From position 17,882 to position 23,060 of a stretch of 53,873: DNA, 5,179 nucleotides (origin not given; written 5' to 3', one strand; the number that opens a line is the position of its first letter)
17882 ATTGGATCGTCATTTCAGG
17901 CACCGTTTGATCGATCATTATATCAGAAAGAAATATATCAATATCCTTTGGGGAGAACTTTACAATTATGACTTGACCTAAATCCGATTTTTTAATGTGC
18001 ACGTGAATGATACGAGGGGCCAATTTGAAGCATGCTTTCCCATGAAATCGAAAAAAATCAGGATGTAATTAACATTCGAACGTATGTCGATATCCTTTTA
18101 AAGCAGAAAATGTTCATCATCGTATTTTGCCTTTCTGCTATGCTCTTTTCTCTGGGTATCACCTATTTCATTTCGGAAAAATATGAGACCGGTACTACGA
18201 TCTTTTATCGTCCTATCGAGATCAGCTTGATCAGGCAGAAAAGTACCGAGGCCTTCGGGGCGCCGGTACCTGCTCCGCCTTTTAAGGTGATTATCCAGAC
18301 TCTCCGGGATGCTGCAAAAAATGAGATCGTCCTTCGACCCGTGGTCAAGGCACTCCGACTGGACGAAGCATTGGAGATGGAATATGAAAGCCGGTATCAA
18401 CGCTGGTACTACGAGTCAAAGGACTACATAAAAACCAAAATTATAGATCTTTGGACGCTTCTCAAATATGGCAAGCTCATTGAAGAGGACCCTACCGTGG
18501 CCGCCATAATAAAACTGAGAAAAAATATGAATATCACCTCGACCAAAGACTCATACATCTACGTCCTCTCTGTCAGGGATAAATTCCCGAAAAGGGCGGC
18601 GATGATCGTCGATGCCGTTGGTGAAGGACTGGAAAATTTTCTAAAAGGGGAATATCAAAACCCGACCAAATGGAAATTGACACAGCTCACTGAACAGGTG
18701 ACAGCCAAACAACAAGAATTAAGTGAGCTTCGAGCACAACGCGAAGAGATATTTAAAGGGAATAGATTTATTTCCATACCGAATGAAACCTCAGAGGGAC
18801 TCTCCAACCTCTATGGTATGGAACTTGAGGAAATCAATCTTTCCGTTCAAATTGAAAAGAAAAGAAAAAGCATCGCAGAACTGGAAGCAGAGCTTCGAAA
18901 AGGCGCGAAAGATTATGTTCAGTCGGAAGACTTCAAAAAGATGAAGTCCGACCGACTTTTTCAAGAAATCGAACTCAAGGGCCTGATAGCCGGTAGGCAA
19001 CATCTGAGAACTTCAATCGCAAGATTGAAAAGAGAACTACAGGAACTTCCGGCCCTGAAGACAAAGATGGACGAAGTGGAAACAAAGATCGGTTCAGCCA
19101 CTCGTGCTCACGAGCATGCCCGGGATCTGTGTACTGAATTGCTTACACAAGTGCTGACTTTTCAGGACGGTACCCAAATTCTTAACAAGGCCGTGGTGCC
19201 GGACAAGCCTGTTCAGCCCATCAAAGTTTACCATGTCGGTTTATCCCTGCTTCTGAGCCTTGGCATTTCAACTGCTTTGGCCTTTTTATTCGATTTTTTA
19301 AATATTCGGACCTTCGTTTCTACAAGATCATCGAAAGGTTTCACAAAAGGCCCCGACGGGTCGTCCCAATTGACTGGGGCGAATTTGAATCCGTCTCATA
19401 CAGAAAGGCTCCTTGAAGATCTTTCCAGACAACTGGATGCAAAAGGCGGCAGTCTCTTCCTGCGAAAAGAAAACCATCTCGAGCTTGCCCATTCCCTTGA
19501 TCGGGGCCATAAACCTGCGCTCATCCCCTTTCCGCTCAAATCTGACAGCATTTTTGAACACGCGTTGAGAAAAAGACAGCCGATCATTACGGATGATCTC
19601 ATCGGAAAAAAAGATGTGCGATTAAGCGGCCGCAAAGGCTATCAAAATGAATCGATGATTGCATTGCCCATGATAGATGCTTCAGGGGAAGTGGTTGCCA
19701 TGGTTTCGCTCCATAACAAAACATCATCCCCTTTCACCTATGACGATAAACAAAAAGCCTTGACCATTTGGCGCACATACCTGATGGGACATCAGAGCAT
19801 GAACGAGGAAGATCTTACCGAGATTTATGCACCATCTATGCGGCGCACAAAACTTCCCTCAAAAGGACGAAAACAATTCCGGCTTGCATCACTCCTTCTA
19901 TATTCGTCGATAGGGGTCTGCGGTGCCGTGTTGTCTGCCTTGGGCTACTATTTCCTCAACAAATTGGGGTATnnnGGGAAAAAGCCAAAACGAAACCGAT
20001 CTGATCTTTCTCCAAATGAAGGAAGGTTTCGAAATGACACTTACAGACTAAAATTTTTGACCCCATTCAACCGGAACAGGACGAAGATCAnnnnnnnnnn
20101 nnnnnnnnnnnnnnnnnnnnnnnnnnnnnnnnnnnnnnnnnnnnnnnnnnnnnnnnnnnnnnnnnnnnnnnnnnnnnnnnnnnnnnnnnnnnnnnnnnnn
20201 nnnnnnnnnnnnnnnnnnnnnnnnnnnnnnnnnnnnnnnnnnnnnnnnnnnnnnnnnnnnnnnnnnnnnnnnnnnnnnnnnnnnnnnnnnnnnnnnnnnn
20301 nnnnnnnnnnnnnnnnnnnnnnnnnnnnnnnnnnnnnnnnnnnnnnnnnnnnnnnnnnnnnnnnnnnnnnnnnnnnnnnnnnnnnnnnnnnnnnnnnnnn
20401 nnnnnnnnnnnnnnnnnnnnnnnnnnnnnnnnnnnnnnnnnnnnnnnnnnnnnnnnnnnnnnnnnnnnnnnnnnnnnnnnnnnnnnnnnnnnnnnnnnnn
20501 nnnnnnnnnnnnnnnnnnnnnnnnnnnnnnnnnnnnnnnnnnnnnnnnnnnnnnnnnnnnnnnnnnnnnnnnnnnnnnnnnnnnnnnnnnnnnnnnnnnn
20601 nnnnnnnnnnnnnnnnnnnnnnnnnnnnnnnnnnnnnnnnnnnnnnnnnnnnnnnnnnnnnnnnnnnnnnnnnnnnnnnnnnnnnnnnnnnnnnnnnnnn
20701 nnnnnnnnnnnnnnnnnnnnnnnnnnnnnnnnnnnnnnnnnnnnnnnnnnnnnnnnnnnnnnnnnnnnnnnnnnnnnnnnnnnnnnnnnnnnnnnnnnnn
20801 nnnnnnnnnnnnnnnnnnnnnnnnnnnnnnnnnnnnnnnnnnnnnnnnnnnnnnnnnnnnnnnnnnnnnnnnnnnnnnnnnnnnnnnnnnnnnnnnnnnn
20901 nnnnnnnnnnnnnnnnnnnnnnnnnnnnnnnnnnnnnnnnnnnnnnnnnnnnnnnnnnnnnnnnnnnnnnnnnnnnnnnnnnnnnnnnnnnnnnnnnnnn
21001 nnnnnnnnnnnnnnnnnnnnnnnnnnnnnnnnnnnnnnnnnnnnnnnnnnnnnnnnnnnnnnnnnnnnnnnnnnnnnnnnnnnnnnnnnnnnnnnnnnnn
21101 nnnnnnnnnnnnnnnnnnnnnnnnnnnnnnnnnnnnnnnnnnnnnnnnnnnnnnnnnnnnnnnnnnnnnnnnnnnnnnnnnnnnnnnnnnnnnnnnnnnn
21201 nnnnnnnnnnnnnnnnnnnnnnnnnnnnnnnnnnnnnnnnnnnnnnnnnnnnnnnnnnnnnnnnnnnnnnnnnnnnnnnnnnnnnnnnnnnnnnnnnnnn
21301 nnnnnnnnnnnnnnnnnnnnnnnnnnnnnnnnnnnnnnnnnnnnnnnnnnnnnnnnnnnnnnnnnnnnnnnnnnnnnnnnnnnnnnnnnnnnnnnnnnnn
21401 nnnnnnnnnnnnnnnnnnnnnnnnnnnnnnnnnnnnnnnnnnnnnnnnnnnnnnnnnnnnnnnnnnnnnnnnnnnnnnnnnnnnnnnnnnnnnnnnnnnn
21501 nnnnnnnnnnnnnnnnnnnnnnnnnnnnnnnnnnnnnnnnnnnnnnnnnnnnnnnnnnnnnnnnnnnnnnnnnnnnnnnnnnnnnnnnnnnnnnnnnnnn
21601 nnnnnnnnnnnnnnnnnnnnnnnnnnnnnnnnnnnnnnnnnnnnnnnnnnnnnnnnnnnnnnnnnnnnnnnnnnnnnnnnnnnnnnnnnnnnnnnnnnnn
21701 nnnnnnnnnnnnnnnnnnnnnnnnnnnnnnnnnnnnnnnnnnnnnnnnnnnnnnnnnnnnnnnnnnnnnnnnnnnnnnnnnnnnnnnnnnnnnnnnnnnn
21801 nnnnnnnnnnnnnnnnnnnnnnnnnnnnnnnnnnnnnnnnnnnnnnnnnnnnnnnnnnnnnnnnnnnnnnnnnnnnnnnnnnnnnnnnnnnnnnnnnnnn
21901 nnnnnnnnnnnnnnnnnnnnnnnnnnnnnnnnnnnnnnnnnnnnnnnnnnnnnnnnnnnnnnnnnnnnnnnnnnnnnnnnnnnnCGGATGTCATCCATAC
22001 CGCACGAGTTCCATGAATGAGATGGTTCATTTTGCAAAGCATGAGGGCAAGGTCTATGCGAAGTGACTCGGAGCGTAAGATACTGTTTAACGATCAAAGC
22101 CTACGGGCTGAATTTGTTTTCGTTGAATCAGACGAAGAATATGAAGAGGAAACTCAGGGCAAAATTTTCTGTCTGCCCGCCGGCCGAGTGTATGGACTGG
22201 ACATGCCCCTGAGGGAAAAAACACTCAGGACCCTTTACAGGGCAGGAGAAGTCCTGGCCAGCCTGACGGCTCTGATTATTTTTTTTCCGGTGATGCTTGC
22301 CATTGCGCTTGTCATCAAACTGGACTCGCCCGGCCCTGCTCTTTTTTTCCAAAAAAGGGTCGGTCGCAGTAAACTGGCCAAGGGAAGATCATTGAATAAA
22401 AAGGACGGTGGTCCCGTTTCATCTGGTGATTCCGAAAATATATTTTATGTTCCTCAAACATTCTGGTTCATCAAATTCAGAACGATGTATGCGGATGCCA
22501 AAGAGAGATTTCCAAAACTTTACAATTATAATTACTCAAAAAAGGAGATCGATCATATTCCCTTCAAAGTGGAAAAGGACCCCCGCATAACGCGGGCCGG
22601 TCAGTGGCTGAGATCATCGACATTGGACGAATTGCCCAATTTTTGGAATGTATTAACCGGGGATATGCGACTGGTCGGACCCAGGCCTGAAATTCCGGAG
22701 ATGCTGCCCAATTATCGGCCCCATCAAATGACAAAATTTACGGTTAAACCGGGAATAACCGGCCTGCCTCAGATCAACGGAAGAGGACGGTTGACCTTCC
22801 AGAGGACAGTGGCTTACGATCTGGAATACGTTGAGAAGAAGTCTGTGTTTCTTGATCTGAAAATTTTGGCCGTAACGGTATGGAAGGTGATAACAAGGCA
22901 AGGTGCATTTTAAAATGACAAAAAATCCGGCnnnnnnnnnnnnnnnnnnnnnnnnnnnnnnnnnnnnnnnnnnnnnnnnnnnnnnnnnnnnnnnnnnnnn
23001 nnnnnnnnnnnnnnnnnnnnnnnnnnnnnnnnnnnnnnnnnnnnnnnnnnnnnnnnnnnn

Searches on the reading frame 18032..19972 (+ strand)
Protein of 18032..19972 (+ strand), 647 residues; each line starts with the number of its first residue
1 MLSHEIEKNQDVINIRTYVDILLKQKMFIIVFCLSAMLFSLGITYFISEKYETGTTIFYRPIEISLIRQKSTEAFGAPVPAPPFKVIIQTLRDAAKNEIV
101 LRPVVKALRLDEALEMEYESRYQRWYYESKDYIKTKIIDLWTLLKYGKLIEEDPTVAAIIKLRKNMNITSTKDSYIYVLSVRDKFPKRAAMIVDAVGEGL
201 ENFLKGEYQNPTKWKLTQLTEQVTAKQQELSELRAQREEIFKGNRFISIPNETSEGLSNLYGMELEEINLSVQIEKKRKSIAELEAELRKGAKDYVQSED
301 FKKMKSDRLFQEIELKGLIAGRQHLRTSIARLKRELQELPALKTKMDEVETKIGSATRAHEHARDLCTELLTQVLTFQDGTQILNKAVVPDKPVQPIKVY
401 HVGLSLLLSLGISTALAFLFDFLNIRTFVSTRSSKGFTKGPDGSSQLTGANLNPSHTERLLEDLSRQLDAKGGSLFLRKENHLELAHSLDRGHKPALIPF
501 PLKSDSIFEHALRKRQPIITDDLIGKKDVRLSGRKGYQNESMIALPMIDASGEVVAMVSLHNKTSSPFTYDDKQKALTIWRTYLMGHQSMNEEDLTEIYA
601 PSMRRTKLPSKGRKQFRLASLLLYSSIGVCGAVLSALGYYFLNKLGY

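Call 14: search_protein_families(library=pfam, proteins=[window:18032-19972:+], max_evalue=0.001)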
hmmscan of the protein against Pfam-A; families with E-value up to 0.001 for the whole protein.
window:18032-19972:+ (647 aa): 3 families
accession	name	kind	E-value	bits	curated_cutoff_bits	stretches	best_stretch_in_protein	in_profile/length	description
PF13185.12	GAF_2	-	3.8e-09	37.3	28.6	1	458-572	9-120/136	GAF domain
PF01590.32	GAF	-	4.3e-08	34.2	22.4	1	459-574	8-120/133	GAF domain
PF02706.20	Wzz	-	0.00065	20.4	25.5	0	13-58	3-48/91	Chain length determinant protein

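Call 27: search_protein_families(library=ncbifam, proteins=[window:18032-19972:+], max_evalue=0.00001)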
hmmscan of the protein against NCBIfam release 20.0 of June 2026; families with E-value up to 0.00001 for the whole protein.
window:18032-19972:+ (647 aa): 3 families
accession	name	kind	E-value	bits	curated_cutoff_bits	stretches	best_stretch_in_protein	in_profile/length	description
TIGR03007.1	pepcterm_ChnLen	equivalog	4.2e-13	48.3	278.85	1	274-428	277-442/498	XrtA system polysaccharide chain length determinant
TIGR01005.1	eps_transp_fam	subfamily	2.6e-07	29.2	411.7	0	323-425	355-457/754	exopolysaccharide transport protein family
TIGR03017.1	EpsF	equivalog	6.1e-07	28.5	422.75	0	215-426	216-424/444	chain length determinant protein EpsF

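Call 64: find_homologous_proteins(query=window:18032-19972:+)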
Query window:18032-19972:+ (647 aa): 41 proteins with E <= 0.001 among 8000 candidates.
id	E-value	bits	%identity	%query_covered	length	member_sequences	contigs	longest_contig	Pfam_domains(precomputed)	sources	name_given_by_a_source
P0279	0.0e+0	1428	100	100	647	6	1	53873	PF13185.13,PF01590.33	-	-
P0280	1.8e-199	682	50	99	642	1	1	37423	PF02706.21,PF13185.13,PF01590.33,PF13492.13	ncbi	-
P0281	1.1e-196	673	46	89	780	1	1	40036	PF13185.13,PF01590.33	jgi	jgi:uncharacterized protein involved in exopolysaccharide biosynthesis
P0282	1.5e-185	636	46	88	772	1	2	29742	PF13185.13,PF01590.33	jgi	-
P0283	3.5e-182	625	48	98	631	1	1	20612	PF13185.13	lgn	-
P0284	1.3e-179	617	48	98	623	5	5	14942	PF13185.13,PF01590.33,PF13807.12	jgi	jgi:uncharacterized protein involved in exopolysaccharide biosynthesis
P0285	1.8e-166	573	44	98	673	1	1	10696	PF13185.13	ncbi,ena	-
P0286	1.5e-159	550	46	95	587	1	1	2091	PF13185.13,PF01590.33,PF13492.13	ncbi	ncbi:MAG: GAF domain-containing protein, partial [Planctomycetota bacterium]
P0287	1.4e-158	547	44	99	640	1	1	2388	PF13185.13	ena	-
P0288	1.0e-130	455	49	67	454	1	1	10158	-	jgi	jgi:uncharacterized protein involved in exopolysaccharide biosynthesis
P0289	8.8e-130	452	36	99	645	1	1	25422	PF13185.13,PF01590.33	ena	-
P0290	9.5e-129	449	46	70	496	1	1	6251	-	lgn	-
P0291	3.6e-128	447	50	66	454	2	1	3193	-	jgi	-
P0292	1.2e-124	435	49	66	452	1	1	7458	PF02706.21,PF13807.12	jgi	-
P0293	3.4e-124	433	47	67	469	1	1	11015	-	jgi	-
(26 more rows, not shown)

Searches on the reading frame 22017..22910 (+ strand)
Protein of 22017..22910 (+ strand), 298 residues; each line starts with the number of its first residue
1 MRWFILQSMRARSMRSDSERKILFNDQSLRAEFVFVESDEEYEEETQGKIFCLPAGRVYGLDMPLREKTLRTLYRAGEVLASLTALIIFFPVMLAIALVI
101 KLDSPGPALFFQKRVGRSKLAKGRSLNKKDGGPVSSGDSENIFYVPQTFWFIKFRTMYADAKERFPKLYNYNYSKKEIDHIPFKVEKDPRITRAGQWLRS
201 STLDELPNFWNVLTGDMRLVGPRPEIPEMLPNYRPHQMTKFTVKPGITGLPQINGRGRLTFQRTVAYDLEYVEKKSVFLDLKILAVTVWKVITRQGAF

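Call 14: search_protein_families(library=pfam, proteins=[window:22017-22910:+], max_evalue=0.001)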
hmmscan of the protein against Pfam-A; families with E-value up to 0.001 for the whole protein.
window:22017-22910:+ (298 aa): 1 family
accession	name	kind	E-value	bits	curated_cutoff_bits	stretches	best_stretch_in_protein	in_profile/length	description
PF02397.22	Bac_transf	-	8.4e-55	185.5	27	1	75-292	2-178/179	Bacterial sugar transferase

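Call 27: search_protein_families(library=ncbifam, proteins=[window:22017-22910:+], max_evalue=0.00001)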
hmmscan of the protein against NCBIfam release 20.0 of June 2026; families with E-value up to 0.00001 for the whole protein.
window:22017-22910:+ (298 aa): 10 families
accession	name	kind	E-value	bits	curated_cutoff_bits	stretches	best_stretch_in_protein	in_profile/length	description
TIGR03025.1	EPS_sugtrans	subfamily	1.8e-69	235.1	295.55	2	147-297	304-444/445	exopolysaccharide biosynthesis polyprenyl glycosylphosphotransferase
TIGR03023.1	WcaJ_sugtrans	equivalog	4.6e-58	197.6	410.75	2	147-298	309-453/453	undecaprenyl-phosphate glucose phosphotransferase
TIGR03022.1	WbaP_sugtrans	subfamily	3e-57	194.9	403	2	147-298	305-456/456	undecaprenyl-phosphate galactose phosphotransferase WbaP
NF052601.1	undeca_RfbP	equivalog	1.8e-53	181.3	330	2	147-293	91-237/244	undecaprenyl-phosphate galactose phosphotransferase family protein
NF041877.1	EPS_EpsZ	equivalog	2.8e-39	135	800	2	147-297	312-458/459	exopolysaccharide biosynthesis polyisoprenyl-phosphate hexose-1-phosphate transferase EpsZ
TIGR03013.1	EpsB_2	subfamily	1.1e-37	130.1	393.35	2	147-296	301-441/443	TIGR03013 family XrtA/PEP-CTERM system glycosyltransferase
NF007518.0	PRK10124.1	equivalog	3.9e-35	121.5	684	2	185-297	343-463/464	undecaprenyl-phosphate glucose phosphotransferase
NF050817.1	PolSacchBiosHfsE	equivalog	2.7e-32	112.1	750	2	187-289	344-457/467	polysaccharide biosynthesis protein HfsE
NF011751.0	PRK15204.1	equivalog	6.6e-32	110.7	907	1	129-298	308-476/476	undecaprenyl-phosphate galactose phosphotransferase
NF045514.1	glycotran_HepC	equivalog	1.2e-17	64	140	1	149-224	165-211/220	heterocyst development glycosyltransferase HepC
